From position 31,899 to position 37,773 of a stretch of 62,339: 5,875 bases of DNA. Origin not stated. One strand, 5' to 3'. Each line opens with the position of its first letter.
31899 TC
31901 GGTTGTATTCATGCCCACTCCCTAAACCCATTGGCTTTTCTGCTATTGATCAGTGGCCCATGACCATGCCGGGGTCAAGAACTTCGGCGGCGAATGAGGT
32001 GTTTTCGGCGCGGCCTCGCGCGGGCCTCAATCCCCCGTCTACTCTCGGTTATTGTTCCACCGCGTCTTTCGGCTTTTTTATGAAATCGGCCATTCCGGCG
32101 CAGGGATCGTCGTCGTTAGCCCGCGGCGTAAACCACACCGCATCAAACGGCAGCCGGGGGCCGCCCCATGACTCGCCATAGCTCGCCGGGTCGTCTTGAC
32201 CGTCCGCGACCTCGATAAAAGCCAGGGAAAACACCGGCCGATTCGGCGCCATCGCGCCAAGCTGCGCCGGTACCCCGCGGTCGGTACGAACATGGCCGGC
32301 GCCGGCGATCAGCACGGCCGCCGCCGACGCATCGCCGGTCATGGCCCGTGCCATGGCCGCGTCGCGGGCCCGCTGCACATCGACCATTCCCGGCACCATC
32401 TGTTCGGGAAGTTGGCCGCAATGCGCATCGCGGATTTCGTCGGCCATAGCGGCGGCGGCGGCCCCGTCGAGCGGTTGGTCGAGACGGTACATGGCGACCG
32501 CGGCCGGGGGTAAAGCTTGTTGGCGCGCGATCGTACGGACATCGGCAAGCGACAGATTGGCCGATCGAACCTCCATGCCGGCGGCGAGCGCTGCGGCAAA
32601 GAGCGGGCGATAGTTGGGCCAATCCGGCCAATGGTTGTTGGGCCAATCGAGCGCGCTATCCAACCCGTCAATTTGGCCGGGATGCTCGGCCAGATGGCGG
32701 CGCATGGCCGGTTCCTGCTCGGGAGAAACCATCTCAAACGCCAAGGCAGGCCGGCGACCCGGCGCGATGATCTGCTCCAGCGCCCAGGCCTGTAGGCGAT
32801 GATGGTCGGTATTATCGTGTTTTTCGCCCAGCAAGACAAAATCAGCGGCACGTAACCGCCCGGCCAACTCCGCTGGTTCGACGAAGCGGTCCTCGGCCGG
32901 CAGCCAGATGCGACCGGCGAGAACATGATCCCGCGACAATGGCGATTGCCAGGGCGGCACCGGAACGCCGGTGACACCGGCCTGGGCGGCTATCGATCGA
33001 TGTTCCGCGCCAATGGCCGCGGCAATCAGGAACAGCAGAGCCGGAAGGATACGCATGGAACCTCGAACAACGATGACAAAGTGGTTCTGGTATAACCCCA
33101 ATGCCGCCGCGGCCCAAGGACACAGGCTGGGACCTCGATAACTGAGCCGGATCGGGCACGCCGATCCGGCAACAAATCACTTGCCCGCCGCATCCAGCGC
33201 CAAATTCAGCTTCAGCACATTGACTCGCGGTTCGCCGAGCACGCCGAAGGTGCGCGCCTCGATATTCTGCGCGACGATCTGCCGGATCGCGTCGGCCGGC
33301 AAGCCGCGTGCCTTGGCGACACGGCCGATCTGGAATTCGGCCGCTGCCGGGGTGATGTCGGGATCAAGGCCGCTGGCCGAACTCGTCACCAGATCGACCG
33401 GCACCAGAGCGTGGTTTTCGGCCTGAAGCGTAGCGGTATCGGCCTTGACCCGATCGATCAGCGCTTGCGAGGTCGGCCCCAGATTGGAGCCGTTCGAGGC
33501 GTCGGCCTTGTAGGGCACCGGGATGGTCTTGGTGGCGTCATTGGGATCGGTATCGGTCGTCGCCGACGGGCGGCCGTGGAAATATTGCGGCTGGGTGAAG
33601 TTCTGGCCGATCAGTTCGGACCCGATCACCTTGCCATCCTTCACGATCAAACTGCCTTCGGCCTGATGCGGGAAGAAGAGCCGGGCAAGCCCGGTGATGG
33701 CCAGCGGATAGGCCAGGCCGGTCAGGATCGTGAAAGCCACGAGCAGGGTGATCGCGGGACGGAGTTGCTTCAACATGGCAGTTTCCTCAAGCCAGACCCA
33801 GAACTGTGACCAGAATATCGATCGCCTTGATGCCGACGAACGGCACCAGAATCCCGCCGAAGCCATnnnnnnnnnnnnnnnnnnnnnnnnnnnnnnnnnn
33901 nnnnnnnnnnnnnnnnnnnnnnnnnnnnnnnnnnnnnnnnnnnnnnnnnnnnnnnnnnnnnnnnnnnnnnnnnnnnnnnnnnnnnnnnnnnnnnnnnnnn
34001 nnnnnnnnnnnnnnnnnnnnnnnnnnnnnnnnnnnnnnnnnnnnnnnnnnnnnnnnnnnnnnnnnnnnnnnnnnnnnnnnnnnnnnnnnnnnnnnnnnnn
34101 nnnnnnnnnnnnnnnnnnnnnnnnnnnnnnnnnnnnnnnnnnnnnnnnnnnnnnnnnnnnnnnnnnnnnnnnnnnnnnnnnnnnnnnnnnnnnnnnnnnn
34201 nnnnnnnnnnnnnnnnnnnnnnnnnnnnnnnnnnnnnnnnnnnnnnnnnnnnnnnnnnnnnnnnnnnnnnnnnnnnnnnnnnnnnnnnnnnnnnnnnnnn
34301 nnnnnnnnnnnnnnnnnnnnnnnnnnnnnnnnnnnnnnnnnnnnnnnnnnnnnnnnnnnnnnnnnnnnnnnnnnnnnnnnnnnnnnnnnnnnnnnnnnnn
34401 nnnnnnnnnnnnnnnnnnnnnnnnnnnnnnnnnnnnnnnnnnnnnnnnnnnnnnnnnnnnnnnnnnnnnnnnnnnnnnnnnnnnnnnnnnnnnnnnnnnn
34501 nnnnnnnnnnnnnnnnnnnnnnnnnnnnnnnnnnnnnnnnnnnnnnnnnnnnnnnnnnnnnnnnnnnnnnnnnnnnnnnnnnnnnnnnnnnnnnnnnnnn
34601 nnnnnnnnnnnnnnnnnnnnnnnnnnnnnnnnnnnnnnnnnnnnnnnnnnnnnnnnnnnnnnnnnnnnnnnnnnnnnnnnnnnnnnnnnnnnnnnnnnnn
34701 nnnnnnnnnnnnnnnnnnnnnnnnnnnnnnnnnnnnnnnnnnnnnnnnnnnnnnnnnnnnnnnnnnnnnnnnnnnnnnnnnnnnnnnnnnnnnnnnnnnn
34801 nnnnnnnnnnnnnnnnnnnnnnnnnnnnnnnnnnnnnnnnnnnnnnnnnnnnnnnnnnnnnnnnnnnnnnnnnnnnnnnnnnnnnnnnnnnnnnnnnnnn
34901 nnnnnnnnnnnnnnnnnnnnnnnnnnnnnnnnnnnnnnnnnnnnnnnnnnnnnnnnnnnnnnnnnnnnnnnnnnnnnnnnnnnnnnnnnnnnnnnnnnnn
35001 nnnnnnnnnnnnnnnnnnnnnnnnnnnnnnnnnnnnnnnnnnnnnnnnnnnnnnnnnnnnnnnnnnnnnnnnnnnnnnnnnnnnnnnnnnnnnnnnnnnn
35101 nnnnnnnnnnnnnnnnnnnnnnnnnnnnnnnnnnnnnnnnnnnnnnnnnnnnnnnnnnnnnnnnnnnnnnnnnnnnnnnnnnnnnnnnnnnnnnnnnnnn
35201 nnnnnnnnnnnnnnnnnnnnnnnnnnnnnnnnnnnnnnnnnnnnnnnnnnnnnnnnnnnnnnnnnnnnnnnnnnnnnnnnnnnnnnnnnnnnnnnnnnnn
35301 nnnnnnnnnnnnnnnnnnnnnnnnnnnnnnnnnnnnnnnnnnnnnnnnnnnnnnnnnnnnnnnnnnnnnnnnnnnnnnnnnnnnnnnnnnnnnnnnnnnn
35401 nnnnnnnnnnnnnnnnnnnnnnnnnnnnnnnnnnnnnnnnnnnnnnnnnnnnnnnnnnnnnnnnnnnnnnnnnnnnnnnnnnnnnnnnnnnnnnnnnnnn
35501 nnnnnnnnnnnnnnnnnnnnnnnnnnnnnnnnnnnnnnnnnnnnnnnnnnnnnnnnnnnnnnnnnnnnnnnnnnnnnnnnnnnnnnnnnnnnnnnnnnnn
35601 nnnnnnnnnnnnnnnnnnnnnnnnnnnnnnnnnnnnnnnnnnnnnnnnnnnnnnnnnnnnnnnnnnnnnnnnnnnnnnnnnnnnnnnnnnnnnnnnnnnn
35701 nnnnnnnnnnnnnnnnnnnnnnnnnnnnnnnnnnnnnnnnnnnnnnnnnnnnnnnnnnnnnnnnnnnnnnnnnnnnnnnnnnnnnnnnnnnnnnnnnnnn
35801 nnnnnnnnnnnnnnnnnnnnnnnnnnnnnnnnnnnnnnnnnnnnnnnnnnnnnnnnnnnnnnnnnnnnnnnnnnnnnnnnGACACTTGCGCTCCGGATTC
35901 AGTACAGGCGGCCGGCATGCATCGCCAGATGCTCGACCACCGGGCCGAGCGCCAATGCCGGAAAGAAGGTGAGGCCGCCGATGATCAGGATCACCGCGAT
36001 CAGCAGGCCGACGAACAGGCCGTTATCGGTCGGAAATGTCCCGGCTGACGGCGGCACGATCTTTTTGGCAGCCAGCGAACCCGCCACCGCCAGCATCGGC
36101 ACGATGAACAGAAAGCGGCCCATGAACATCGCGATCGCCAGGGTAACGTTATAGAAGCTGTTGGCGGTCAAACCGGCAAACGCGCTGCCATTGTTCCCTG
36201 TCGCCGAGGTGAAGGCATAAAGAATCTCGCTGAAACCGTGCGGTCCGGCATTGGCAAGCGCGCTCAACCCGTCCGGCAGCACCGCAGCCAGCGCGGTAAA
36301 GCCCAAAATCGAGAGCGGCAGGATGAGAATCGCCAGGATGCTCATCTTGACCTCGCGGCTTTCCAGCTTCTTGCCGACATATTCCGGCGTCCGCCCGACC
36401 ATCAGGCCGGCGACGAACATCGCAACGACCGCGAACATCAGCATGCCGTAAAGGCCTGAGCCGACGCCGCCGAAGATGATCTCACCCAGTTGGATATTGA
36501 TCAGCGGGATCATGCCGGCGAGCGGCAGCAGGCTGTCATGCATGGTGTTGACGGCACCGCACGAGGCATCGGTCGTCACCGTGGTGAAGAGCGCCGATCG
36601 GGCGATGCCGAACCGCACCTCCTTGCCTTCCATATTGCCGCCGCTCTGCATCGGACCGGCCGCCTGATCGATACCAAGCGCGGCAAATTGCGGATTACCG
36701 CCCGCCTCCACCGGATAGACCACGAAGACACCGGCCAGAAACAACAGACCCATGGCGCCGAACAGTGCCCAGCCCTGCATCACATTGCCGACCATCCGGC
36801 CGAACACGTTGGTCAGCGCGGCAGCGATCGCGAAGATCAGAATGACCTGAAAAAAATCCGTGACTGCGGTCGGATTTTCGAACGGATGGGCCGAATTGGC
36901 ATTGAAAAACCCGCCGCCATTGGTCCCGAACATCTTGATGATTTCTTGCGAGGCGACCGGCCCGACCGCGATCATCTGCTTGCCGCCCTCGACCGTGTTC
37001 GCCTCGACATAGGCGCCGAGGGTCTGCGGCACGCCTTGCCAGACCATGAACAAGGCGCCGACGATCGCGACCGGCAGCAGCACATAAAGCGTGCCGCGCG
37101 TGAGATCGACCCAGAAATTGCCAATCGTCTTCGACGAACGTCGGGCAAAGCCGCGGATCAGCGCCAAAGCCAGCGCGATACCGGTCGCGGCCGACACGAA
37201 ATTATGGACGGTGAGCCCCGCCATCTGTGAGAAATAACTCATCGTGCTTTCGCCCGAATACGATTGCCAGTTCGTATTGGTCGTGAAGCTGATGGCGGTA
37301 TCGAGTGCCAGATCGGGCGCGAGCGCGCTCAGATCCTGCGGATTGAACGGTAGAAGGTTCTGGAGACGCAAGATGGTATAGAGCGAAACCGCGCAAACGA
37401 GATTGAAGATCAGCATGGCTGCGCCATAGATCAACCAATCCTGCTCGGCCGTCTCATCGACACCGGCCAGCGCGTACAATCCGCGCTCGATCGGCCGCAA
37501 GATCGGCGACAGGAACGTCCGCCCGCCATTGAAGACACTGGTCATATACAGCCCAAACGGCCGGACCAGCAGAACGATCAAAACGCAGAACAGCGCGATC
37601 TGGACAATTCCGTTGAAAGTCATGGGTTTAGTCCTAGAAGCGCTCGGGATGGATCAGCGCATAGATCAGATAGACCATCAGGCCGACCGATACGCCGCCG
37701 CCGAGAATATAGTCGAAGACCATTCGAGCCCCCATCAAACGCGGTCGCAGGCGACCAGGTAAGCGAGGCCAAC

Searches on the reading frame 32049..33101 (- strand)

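Call 85: search_protein_families(library=pfam, proteins=[window:32049-33101:-], max_evalue=0.00001)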
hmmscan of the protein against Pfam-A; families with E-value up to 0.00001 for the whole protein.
window:32049-33101:- (350 aa): 1 family
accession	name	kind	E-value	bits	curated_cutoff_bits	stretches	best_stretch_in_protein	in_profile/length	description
PF04187.18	Cofac_haem_bdg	-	5.1e-45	154.5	27.7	1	80-281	2-213/213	Haem-binding uptake, Tiki superfamily, ChaN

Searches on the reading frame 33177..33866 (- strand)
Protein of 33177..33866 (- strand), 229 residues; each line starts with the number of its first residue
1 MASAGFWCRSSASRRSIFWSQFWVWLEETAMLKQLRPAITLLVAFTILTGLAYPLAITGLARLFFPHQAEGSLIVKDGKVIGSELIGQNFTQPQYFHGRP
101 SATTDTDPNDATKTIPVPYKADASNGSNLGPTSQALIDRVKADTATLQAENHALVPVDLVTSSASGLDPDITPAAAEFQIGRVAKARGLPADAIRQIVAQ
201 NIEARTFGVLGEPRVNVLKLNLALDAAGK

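Call 85: search_protein_families(library=pfam, proteins=[window:33177-33866:-], max_evalue=0.00001)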
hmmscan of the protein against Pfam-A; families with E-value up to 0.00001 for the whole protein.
window:33177-33866:- (229 aa): 1 family
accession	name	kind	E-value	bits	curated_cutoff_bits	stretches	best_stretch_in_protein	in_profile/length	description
PF02669.20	KdpC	-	8.9e-75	250.9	24.1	1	35-225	1-181/182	K+-transporting ATPase, c chain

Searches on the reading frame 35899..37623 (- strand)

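Call 85: search_protein_families(library=pfam, proteins=[window:35899-37623:-], max_evalue=0.00001)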
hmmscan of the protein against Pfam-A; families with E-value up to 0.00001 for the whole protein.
window:35899-37623:- (574 aa): 1 family
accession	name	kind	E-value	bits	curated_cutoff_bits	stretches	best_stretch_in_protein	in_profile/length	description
PF03814.21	KdpA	-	3.2e-241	801.7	22.6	1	11-566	2-548/548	Potassium-transporting ATPase A subunit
